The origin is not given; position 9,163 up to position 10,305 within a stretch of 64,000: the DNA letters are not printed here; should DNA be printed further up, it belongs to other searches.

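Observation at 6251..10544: Translationally coupled operon: PAS sensor, MBL-fold hydrolase, and cyclase::STAND-ATPase::TPR protein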

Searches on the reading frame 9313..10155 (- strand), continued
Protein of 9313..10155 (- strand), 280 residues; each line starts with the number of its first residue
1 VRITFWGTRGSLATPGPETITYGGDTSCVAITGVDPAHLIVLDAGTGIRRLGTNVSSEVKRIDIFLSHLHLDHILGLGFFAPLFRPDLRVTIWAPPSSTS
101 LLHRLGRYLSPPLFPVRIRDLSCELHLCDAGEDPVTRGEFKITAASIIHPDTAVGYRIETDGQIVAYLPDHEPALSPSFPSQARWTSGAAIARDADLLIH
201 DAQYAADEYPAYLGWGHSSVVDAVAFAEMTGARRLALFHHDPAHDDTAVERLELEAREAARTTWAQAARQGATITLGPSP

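Call 24: find_encoding_contigs(protein=P0032, flank=10000, max_places=2)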
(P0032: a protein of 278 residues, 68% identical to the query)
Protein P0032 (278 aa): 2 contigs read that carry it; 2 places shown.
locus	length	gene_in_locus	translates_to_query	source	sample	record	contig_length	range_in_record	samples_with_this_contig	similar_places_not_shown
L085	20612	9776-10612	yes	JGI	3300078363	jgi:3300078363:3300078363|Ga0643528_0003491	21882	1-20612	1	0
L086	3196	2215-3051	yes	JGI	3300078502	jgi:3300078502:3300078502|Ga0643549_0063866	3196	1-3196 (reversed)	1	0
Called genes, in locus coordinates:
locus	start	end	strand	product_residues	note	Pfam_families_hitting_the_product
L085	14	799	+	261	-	PF14023:Bestrophin-like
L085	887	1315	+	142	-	PF00027:cNMP_binding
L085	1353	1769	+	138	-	PF00027:cNMP_binding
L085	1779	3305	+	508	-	PF07992:Pyr_redox_2, PF13738:Pyr_redox_3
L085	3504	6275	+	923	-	PF00211:Guanylate_cyc, PF13481:AAA_25 (weak), PF13191:AAA_16 (weak), PF13401:AAA_22 (faint), PF20703:nSTAND1 (faint), PF25872:HTH_77, PF13374:TPR_10 (faint), PF13424:TPR_12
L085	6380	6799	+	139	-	-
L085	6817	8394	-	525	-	PF00999:Na_H_Exchanger, PF02254:TrkA_N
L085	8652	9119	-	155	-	PF08818:DUF1801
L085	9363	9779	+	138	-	PF00989:PAS (faint)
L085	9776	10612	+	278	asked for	PF00753:Lactamase_B (weak), PF12706:Lactamase_B_2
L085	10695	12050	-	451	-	PF03448:MgtE_N, PF00571:CBS, PF01769:MgtE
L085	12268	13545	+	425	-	PF01547:SBP_bac_1, PF13416:SBP_bac_8, PF13531:SBP_bac_11 (faint)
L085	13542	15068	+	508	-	-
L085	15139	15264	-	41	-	-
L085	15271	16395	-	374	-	PF00005:ABC_tran, PF03459:TOBE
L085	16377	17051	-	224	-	PF00528:BPD_transp_1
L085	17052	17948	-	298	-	PF13531:SBP_bac_11, PF01547:SBP_bac_1 (weak)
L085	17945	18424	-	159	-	PF00376:MerR, PF12728:HTH_17, PF13411:MerR_1, PF03459:TOBE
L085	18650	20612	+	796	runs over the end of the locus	PF04879:Molybdop_Fe4S4, PF00384:Molybdopterin, PF01568:Molydop_binding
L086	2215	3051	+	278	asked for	PF00753:Lactamase_B (weak), PF12706:Lactamase_B_2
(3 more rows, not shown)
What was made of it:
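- L085 has two cNMP_binding genes and a cyclase-STAND gene (call 24).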

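Call 26: find_encoding_contigs(protein=P0129, flank=10000, max_places=2)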
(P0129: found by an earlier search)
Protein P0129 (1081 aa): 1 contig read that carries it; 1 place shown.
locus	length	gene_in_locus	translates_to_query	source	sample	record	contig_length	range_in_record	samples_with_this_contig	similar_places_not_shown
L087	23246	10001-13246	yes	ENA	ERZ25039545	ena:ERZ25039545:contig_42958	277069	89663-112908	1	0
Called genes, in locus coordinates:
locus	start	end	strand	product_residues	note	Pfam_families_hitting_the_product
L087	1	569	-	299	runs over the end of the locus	PF00528:BPD_transp_1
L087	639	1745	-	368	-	PF00528:BPD_transp_1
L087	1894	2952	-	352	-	-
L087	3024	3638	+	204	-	-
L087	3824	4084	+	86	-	PF05025:RbsD_FucU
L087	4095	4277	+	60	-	PF05025:RbsD_FucU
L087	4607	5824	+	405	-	PF01547:SBP_bac_1, PF13416:SBP_bac_8, PF13531:SBP_bac_11 (faint)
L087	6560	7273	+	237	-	PF00211:Guanylate_cyc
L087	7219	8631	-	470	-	PF00890:FAD_binding_2 (weak), PF01134:GIDA (faint), PF01494:FAD_binding_3 (faint), PF07992:Pyr_redox_2, PF12831:FAD_oxidored (weak), PF13738:Pyr_redox_3, PF00070:Pyr_redox, PF02852:Pyr_redox_dim, +1 more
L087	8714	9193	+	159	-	PF00989:PAS (faint), PF08448:PAS_4 (weak)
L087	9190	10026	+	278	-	PF00753:Lactamase_B (weak), PF12706:Lactamase_B_2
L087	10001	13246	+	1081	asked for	PF00211:Guanylate_cyc, PF00931:NB-ARC (weak), PF25872:HTH_77 (weak), PF07719:TPR_2 (faint)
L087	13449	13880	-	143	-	-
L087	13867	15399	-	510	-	PF01663:Phosphodiest (weak)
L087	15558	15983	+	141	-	-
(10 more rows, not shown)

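Call 27: find_encoding_contigs(protein=P0126, flank=10000, max_places=2)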
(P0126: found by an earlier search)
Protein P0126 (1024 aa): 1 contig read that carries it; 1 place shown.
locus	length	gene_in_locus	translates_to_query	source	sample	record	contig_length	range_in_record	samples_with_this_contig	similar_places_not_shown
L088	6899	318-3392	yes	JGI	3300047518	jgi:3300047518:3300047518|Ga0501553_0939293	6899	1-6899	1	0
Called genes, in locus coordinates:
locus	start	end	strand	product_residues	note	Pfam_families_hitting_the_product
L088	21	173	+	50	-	-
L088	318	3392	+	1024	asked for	PF00211:Guanylate_cyc, PF00931:NB-ARC (weak), PF25872:HTH_77 (weak)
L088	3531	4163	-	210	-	-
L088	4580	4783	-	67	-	-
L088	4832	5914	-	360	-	PF00701:DHDPS (weak)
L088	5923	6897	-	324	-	?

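Call 34: predict_structure(alignment_id=A1)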
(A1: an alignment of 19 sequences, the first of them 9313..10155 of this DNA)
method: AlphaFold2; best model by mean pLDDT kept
length: 280 residues; sequences in the alignment: 19
mean_pLDDT: 85.4   pTM: 0.88
mean pLDDT of the five models: 85.4, 84.0, 83.8, 81.8, 80.3
residues with pLDDT >= 90: 152; 70-90: 89; 50-70: 22; < 50: 17
segments of 3 or more residues with pLDDT < 50: 10-24
pLDDT, mean of each block of 10 residues (from residue 1): 81 41 65 96 85 93 92 80 93 91 79 71 93 92 92 93 92 67 76 97 92 90 96 93 84 97 93 79
secondary structure, 60 per line:
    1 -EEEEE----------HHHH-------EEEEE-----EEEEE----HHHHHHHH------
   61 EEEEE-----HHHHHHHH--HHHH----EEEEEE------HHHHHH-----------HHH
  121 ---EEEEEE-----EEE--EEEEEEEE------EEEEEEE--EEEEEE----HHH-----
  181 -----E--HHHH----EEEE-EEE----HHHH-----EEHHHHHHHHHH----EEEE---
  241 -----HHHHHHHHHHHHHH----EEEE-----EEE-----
elements in order: E2-6 H17-20 E28-32 E38-42 H47-54 E61-65 H71-78 H81-84 E89-94 H101-106 E124-129 E135-137 E140-147 E154-160 E163-168 H189-192 E197-200 E202-204 H209-212 H220-229 E234-237 H246-259 E264-267 E273-275

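Call 36: fold_search(model_id=the predicted structure, library=pdb)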
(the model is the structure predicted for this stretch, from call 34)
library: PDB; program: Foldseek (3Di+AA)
matches with E <= 10: 654; with E <= 0.001: 146
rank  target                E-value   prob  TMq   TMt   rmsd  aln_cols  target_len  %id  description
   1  1y44_A                2.8e-14  1.00  0.71  0.74   3.9       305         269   19  Crystal structure of RNase Z (released 2005-01-25)
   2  2cbn                  1.7e-13  1.00  0.70  0.64  13.9       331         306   18  Crystal structure of ZipD from Escherichia coli (released 2006-02-15)
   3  6kns_C                2.1e-13  1.00  0.66  0.76   4.7       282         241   22  Crystal structure of the metallo-beta-lactamase fold protein YhfI from Bacillus subtilis (space group I4122) (released 2019-09-18)
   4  6knt_C                2.2e-13  1.00  0.68  0.77   4.5       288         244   22  Crystal structure of the metallo-beta-lactamase fold protein YhfI from Bacillus subtilis (space group P4332) (released 2019-09-18)
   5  1zkp_A                2.6e-13  1.00  0.67  0.73   4.4       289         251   19  1.5A Resolution Crystal Structure of a Metallo Beta Lactamase Family Protein, the ELAC Homolgue of Bacillus anthracis, (released 2005-06-21)
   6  4gcw_A                3.4e-13  1.00  0.73  0.67   5.5       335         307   18  Crystal structure of RNase Z in complex with precursor tRNA(Thr) (released 2012-10-31)
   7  6kns_B                3.9e-13  1.00  0.66  0.76   4.5       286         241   22  Crystal structure of the metallo-beta-lactamase fold protein YhfI from Bacillus subtilis (space group I4122) (released 2019-09-18)
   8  1zkp_C                4.6e-13  1.00  0.67  0.76   4.2       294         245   18  1.5A Resolution Crystal Structure of a Metallo Beta Lactamase Family Protein, the ELAC Homolgue of Bacillus anthracis, (released 2005-06-21)
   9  6knt_B                5.4e-13  1.00  0.67  0.76   4.6       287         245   22  Crystal structure of the metallo-beta-lactamase fold protein YhfI from Bacillus subtilis (space group P4332) (released 2019-09-18)
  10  6kns_D                7.2e-13  1.00  0.68  0.78   4.4       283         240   22  Crystal structure of the metallo-beta-lactamase fold protein YhfI from Bacillus subtilis (space group I4122) (released 2019-09-18)
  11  1zkp_B                9.0e-13  1.00  0.67  0.74   4.5       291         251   19  1.5A Resolution Crystal Structure of a Metallo Beta Lactamase Family Protein, the ELAC Homolgue of Bacillus anthracis, (released 2005-06-21)
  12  6kns_A                1.1e-12  1.00  0.66  0.75   4.6       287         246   21  Crystal structure of the metallo-beta-lactamase fold protein YhfI from Bacillus subtilis (space group I4122) (released 2019-09-18)
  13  8gyg_B                3.3e-12  1.00  0.70  0.65   5.9       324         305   15  Purification ,Crystallization and X-ray Diffraction analysis of a novel arysulfatase from Pseudoalteromonas atlantica  (released 2023-10-18)
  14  2fk6_A                3.7e-12  1.00  0.75  0.69   3.5       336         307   18  Crystal Structure of RNAse Z/tRNA(Thr) complex (released 2006-03-21)
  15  3zwf_A                3.7e-12  1.00  0.66  0.70   4.8       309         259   20  Crystal structure of Human tRNase Z, short form (ELAC1). (released 2011-08-10)
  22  1y44_B                1.8e-10  1.00  0.66  0.62   7.6       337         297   17  Crystal structure of RNase Z (released 2005-01-25)
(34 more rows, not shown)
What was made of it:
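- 9313..10155 (-): MBL-fold (Lactamase_B_2, ELAC/RNase Z-like) metallo-phosphodiesterase, 280 aa. Candidate cyclic-nucleotide phosphodiesterase. AF2 pLDDT 85; Foldseek gives RNase Z 1y44 at E 2.8e-14 and YhfI 6kns at 2.1e-13 (calls 34, 36).
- The MBL fold is shared with the phage enzyme Apyc1 (Foldseek E 1.6e-8, call 36).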

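Call 42: search_solved_structures(query=A1, max_evalue=0.01, show_alignments=0)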
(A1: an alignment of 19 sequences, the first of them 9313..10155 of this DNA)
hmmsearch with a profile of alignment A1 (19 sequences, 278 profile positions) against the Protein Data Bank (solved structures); distinct sequences matched with E-value up to 0.01: 14.
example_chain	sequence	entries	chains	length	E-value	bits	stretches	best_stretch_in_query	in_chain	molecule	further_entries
1y44_A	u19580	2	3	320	9e-11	44.6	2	189-256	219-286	Ribonuclease Z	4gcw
2cbn_A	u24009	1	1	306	1.4e-10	43.9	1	188-260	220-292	RIBONUCLEASE Z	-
2fk6_A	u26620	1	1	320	1.4e-09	40.7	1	189-256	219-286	RIBONUCLEASE Z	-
3zwf_A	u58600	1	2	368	9.7e-09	37.9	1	188-242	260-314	ZINC PHOSPHODIESTERASE ELAC PROTEIN 1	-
6kns_A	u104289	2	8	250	1.4e-07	34.1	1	131-245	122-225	Putative metal-dependent hydrolase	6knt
1zkp_A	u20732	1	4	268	1.6e-06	30.7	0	131-240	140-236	hypothetical protein BA1088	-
9ey0_E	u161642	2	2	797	0.00012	24.5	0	35-77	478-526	Zinc phosphodiesterase ELAC protein 2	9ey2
8z0p_A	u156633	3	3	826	0.00014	24.3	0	35-77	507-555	Zinc phosphodiesterase ELAC protein 2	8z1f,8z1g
5mtz_A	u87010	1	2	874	0.00015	24.2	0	189-241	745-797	Ribonuclease Z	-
6b9v_A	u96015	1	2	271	0.00053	22.4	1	39-170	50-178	Beta-lactamase-like protein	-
8rr1_E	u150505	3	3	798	0.00077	21.9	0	191-240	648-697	Zinc phosphodiesterase ELAC protein 2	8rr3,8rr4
8gyg_A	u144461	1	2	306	0.0015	21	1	37-105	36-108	Arysulfatase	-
9ey1_E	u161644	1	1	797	0.0031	19.9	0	191-240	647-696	Zinc phosphodiesterase ELAC protein 2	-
8cbl_E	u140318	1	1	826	0.0036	19.7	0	191-240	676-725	Zinc phosphodiesterase ELAC protein 2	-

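Call 44: search_protein_families(library=pfam, proteins=[L083:15794-18895:+, L012:6789-9539:-, L085:3504-6275:+], max_evalue=1)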
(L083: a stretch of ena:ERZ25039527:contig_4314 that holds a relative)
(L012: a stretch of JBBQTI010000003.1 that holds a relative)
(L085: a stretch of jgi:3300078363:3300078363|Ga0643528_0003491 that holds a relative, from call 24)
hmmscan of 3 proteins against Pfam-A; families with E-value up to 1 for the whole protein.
L083:15794-18895:+ (1033 aa): 12 families
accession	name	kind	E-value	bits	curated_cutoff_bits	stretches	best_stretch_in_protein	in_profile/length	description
PF00211.25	Guanylate_cyc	-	5.6e-14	52.6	21.9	1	25-160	7-155/183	Adenylate and Guanylate cyclase catalytic domain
PF00931.28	NB-ARC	-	3.2e-08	33.6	23.5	1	230-351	10-138/248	NB-ARC domain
PF13191.12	AAA_16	-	1.3e-05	26.2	32.6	1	219-339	2-158/167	AAA ATPase domain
PF13401.12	AAA_22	-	4.1e-05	24.3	27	1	239-335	6-104/130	AAA domain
PF05729.18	NACHT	-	0.0042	17.4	26.7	1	240-353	2-133/167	NACHT domain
PF17874.7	TPR_MalT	-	0.0055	16.5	45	1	788-874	39-125/336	MalT-like TPR region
PF13173.12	AAA_14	-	0.015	15.7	27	1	239-348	3-97/129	AAA domain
PF13424.12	TPR_12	-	0.028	15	30.1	1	795-860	9-76/77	Tetratricopeptide repeat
PF13374.12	TPR_10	-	0.031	14.8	27.5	0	790-820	3-33/42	Tetratricopeptide repeat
PF25199.1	nSTAND_NTPase5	-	0.062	13.6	34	1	234-350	37-134/145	Novel STAND NTPase 5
PF01637.24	ATPase_2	-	0.13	12.4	33.2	1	219-277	1-58/225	ATPase domain predominantly from Archaea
PF13479.12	AAA_24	-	0.15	12.3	27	1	242-295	6-47/195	AAA domain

L012:6789-9539:- (916 aa): 6 families
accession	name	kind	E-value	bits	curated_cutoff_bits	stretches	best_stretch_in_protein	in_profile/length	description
PF00211.25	Guanylate_cyc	-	2.8e-13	50.3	21.9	1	4-149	4-171/183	Adenylate and Guanylate cyclase catalytic domain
PF13424.12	TPR_12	-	8.4e-05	23.1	30.1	1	700-769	2-74/77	Tetratricopeptide repeat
PF13401.12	AAA_22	-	0.00011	22.9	27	1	206-308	4-103/130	AAA domain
PF13191.12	AAA_16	-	0.0013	19.7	32.6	1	189-245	2-56/167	AAA ATPase domain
PF00931.28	NB-ARC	-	0.0038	17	23.5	1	204-291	13-109/248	NB-ARC domain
PF20308.4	TPR-S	-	0.058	14.4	27.6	0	762-807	8-45/102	Tetratricopeptide Repeats-Sensor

L085:3504-6275:+ (923 aa): 19 families
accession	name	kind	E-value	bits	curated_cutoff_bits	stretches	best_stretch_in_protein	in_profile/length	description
PF13424.12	TPR_12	-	4.3e-14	52.9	30.1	2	755-823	5-75/77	Tetratricopeptide repeat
PF00211.25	Guanylate_cyc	-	2e-09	37.8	21.9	1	18-154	6-156/183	Adenylate and Guanylate cyclase catalytic domain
PF13374.12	TPR_10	-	9.3e-08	32.3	27.5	1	666-689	10-33/42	Tetratricopeptide repeat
PF13481.12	AAA_25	-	4.6e-06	26.8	27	1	220-262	25-64/195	AAA domain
PF13191.12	AAA_16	-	6.2e-06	27.2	32.6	1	211-262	2-55/167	AAA ATPase domain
PF13401.12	AAA_22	-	1.3e-05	26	27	1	228-315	5-96/130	AAA domain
PF20703.3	nSTAND1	-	2.1e-05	24.8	27.1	1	210-321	15-133/379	Novel STAND NTPase 1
PF05729.18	NACHT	-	0.00011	22.5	26.7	1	230-340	2-130/167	NACHT domain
PF20720.3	nSTAND3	-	0.00022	21.4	27.2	1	218-256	7-45/155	Novel STAND NTPase 3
PF01637.24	ATPase_2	-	0.0038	17.5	33.2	1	211-266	1-58/225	ATPase domain predominantly from Archaea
PF25199.1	nSTAND_NTPase5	-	0.0065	16.7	34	1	227-339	40-133/145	Novel STAND NTPase 5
PF02562.22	PhoH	-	0.01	15.8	27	1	219-252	10-43/205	PhoH-like protein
PF13604.12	AAA_30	-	0.036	14.2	27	1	219-254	8-44/191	AAA domain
PF00931.28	NB-ARC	-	0.048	13.4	23.5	1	221-340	8-137/248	NB-ARC domain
PF07728.20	AAA_5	-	0.096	13.1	22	1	232-252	3-23/139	AAA domain (dynein-related subfamily)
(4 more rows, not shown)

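Call 65: search_dna_similar(query=window:9313-10155:-, collection=phages, mode=protein, max_evalue=0.001, max_rows=8)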
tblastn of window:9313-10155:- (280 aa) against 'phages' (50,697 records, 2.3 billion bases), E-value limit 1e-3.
Records with a match: 2; places in all: 2; records where one place covers at least 80% of the query: 1.
Best place of each record, by identity: <60% 2.
By first word of the organism name: Bacteriophage 2.
By host as written in the record: - 2.
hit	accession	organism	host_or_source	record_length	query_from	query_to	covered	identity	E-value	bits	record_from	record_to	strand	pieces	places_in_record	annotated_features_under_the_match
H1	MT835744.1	Bacteriophage sp.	human fecal samples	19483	1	239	85%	26.6%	8e-4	47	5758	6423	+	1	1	record has no annotation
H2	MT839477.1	Bacteriophage sp.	human fecal samples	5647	40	226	67%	27.3%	1e-4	49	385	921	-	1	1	record has no annotation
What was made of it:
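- The MBL has essentially no phage homologs: 2 weak hits (call 65).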

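Call 66: search_dna_similar(query=window:9313-10155:-, collection=plasmids, mode=protein, max_evalue=1e-10, max_rows=12)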
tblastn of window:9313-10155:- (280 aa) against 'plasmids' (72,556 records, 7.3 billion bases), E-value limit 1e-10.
Records with a match: 248; places in all: 248; records where one place covers at least 80% of the query: 247.
Best place of each record, by identity: <60% 248.
By first word of the organism name: Rhizobium 141; Sinorhizobium 81; Ensifer 10; Phyllobacterium 5; Clostridium 3; Miltoncostaea 1; Mesorhizobium 1; Methylobacterium 1; Niveispirillum 1; Candidatus 1; and 3 more.
By predicted mobility (MOB-suite, as given by PLSDB): non-mobilizable 124; mobilizable 93; conjugative 31.
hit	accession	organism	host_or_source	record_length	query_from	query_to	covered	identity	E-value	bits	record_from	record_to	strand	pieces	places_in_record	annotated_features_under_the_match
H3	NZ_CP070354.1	Ensifer sp. PDNC004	cell culture,Plastic debris in ...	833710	3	246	87%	37.8%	1e-40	156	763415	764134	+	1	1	MBL fold metallo-hydrolase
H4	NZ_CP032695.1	Rhizobium jaguaris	Calliandra grandiflora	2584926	1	246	88%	37.3%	7e-41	157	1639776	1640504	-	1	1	none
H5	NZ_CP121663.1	Rhizobium sp. CB3090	Gliricidia sp.,cell culture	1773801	1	246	88%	36.9%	8e-41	157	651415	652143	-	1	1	record has no annotation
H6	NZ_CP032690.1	Rhizobium sp. CCGE532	Phaseolus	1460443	1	246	88%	36.7%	3e-37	146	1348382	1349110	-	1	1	record has no annotation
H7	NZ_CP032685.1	Rhizobium sp. CCGE531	Phaseolus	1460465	1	246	88%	36.7%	3e-37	146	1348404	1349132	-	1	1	record has no annotation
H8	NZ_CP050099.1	Rhizobium leguminosarum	Trifolium pratense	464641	1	246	88%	36.3%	1e-42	162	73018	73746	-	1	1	MBL fold metallo-hydrolase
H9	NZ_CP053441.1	Rhizobium brockwellii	Trifolium repens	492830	1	246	88%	36.3%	1e-42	162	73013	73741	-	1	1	MBL fold metallo-hydrolase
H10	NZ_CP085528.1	Sinorhizobium meliloti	Medicago,cell culture,lupulina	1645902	1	246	88%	36.0%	5e-40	154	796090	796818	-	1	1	none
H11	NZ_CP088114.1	Sinorhizobium meliloti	cell culture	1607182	1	246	88%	36.0%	5e-40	154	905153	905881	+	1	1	none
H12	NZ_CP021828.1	Sinorhizobium meliloti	Medicago truncatula,Single Cell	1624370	1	246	88%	36.0%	5e-40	154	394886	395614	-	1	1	none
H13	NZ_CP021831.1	Sinorhizobium meliloti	Medicago truncatula,Single Cell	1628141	1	246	88%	36.0%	5e-40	154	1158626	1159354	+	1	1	none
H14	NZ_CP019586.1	Sinorhizobium meliloti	Medicago arborea,tissue sample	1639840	1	246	88%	36.0%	5e-40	154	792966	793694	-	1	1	none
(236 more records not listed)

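Call 67: get_annotated_region(hit=H10, flank=6000)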
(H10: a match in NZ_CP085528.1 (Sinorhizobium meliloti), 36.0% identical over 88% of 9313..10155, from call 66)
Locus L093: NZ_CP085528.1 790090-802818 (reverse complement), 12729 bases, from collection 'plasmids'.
description: Sinorhizobium meliloti strain L6-AK89 plasmid pSymB, complete sequence
organism: Sinorhizobium meliloti (NCBI taxid 382)
taxonomy: Bacteria; Pseudomonadota; Alphaproteobacteria; Hyphomicrobiales; Rhizobiaceae; Sinorhizobium; Sinorhizobium meliloti
host: -; source: Medicago,cell culture,lupulina; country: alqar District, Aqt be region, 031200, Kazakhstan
typing (MOB-suite, as given by PLSDB): mobilizable; relaxase MOBQ
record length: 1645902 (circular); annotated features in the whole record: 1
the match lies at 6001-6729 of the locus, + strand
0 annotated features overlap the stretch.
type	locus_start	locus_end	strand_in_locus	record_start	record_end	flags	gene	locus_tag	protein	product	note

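Call 68: get_annotated_region(hit=H8, flank=6000)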
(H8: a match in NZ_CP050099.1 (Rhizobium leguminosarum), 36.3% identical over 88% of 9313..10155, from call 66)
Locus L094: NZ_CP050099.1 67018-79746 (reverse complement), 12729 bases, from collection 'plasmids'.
description: Rhizobium leguminosarum bv. trifolii strain 9B plasmid pRL9b5, complete sequence
organism: Rhizobium leguminosarum (NCBI taxid 386)
taxonomy: Bacteria; Pseudomonadota; Alphaproteobacteria; Hyphomicrobiales; Rhizobiaceae; Rhizobium; Rhizobium leguminosarum
host: -; source: Trifolium pratense; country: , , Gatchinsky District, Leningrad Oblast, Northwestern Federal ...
typing (MOB-suite, as given by PLSDB): non-mobilizable
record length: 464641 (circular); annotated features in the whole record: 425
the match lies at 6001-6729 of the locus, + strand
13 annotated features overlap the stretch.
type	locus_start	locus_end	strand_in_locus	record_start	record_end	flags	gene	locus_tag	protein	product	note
CDS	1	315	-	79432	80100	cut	-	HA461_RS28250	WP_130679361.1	amino acid ABC transporter permease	GO:0006865 - amino acid transport [Evidence IEA]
CDS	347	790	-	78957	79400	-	-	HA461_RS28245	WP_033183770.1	type II 3-dehydroquinate dehydratase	-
CDS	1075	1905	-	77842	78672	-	-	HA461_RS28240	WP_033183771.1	transporter substrate-binding domain-containing protein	-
CDS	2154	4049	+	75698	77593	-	-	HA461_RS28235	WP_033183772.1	sugar phosphate isomerase/epimerase and 4-hydroxyphenylpyruvate domain-containing protein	-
CDS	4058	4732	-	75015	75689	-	-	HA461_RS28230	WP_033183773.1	GntR family transcriptional regulator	-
CDS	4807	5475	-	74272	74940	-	-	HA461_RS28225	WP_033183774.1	GntR family transcriptional regulator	-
CDS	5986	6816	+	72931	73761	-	-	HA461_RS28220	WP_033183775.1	MBL fold metallo-hydrolase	-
CDS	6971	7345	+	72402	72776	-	-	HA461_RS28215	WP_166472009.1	GFA family protein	-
CDS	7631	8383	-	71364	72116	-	-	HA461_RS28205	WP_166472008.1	polysaccharide deacetylase family protein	-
CDS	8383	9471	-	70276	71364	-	-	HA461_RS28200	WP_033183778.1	glycosyltransferase family 4 protein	-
CDS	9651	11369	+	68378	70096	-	-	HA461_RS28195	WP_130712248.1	adenylate/guanylate cyclase domain-containing protein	-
CDS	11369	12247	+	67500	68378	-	-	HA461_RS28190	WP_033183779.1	FkbM family methyltransferase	-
CDS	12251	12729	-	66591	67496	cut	-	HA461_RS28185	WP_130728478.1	NAD(P)/FAD-dependent oxidoreductase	-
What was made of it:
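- Tried and rejected: Plasmid collection (calls 66-68).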
